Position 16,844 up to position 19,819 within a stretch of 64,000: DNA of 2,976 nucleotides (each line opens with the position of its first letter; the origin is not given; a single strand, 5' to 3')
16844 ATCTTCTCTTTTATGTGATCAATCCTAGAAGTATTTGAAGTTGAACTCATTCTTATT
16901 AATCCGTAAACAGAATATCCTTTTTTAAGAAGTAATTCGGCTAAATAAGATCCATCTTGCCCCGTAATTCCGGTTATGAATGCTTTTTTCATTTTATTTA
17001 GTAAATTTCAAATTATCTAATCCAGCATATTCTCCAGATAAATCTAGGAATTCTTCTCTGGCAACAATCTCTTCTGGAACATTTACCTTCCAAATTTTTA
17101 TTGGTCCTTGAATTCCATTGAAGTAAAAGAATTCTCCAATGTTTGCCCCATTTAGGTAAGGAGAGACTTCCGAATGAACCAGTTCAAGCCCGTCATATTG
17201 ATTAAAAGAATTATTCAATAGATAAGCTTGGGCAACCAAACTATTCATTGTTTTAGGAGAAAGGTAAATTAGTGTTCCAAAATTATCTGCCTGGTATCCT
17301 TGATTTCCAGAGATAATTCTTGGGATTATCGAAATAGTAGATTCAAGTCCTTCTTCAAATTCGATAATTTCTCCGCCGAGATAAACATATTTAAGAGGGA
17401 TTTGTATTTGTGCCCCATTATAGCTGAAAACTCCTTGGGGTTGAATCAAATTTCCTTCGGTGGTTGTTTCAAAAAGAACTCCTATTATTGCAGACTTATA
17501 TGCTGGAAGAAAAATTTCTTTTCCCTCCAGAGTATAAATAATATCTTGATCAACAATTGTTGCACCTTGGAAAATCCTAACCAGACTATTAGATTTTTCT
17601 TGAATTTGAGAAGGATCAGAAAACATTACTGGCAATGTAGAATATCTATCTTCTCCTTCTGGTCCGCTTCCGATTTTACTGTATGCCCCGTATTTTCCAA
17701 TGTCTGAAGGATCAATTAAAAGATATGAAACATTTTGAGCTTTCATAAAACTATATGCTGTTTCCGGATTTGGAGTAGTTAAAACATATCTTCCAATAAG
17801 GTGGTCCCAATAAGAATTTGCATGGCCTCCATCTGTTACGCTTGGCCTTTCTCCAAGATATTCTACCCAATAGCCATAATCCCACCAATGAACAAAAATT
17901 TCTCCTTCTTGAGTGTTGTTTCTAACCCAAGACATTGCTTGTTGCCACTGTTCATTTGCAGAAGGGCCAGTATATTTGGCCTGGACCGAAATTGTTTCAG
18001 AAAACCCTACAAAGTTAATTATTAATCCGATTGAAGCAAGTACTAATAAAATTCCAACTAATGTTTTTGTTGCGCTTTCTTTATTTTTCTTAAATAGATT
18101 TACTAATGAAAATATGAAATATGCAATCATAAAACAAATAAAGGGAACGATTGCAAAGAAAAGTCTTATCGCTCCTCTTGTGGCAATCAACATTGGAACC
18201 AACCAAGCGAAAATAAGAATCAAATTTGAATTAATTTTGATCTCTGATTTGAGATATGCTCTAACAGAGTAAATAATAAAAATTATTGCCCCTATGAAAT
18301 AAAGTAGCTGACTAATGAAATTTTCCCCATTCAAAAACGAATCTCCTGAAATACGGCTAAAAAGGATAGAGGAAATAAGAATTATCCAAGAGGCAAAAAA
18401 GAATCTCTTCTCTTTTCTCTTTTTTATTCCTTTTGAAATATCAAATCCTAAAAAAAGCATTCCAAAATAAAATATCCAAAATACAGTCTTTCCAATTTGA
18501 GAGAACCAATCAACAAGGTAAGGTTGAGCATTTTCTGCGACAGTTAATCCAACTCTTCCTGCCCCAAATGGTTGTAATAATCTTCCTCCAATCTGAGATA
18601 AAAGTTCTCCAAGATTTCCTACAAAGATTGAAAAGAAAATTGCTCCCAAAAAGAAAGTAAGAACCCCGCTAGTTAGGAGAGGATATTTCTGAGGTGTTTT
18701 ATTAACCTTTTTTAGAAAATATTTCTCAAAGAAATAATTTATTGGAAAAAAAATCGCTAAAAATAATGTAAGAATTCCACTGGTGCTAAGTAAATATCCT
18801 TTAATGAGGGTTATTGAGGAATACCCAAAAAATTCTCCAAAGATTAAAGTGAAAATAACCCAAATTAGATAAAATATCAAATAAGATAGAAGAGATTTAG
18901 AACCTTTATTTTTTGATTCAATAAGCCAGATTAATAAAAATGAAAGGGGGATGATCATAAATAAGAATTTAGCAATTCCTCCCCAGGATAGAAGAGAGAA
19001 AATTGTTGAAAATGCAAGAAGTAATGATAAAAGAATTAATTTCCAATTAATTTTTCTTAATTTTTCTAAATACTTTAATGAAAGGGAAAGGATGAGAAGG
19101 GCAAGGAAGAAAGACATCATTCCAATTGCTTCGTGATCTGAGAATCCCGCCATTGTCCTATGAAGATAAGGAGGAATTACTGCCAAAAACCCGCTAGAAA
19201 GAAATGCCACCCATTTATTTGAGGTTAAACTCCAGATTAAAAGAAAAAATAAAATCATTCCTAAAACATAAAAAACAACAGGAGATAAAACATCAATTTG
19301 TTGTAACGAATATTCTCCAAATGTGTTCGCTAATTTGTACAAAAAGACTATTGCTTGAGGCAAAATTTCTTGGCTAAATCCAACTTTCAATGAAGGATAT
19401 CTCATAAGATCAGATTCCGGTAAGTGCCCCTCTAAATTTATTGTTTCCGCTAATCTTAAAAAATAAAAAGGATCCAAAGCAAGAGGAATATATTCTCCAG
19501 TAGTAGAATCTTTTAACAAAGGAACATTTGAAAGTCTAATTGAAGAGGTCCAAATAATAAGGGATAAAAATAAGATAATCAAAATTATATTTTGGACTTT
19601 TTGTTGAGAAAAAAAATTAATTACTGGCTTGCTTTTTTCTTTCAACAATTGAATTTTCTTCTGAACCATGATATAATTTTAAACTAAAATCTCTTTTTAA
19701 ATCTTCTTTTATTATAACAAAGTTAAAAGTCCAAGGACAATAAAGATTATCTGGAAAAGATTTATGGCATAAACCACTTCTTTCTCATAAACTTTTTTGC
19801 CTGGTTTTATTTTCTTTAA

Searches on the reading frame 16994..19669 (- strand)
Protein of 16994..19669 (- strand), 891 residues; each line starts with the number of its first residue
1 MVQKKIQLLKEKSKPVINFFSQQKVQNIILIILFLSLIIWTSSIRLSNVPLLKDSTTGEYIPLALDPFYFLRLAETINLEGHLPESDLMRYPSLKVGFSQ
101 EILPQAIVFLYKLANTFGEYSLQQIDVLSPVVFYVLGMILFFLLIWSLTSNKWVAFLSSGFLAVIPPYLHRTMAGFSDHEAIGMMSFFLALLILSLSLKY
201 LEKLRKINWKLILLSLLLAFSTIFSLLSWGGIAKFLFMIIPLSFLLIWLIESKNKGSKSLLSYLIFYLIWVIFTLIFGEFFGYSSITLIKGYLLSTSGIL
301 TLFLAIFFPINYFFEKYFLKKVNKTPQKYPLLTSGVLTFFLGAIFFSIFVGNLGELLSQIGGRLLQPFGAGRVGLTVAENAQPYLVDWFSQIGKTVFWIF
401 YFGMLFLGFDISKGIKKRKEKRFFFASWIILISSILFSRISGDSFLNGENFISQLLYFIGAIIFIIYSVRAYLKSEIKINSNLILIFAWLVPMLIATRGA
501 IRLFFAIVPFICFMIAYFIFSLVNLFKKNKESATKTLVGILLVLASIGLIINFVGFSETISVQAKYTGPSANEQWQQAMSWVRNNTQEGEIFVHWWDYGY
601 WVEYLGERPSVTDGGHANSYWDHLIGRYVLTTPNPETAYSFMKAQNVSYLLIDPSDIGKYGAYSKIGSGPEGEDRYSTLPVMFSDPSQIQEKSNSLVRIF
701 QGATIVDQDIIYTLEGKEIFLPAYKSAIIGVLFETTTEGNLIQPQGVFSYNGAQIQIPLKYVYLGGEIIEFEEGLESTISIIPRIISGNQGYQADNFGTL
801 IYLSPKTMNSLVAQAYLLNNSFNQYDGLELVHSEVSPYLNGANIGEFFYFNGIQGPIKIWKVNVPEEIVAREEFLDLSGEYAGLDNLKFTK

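Call 39: search_protein_families(library=pfam, proteins=[window:16994-19669:-], max_evalue=0.001)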
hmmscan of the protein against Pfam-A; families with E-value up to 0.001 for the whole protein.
window:16994-19669:- (891 aa): 2 families
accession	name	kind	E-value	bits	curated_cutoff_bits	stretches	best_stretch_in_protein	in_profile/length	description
PF02516.20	STT3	-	5.9e-14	52.8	24.5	1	56-366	23-318/405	Oligosaccharyl transferase STT3, N-terminal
PF21436.2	STT3-PglB_core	-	2.7e-05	25.1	23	1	592-636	5-48/131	STT3/PglB/AglB core domain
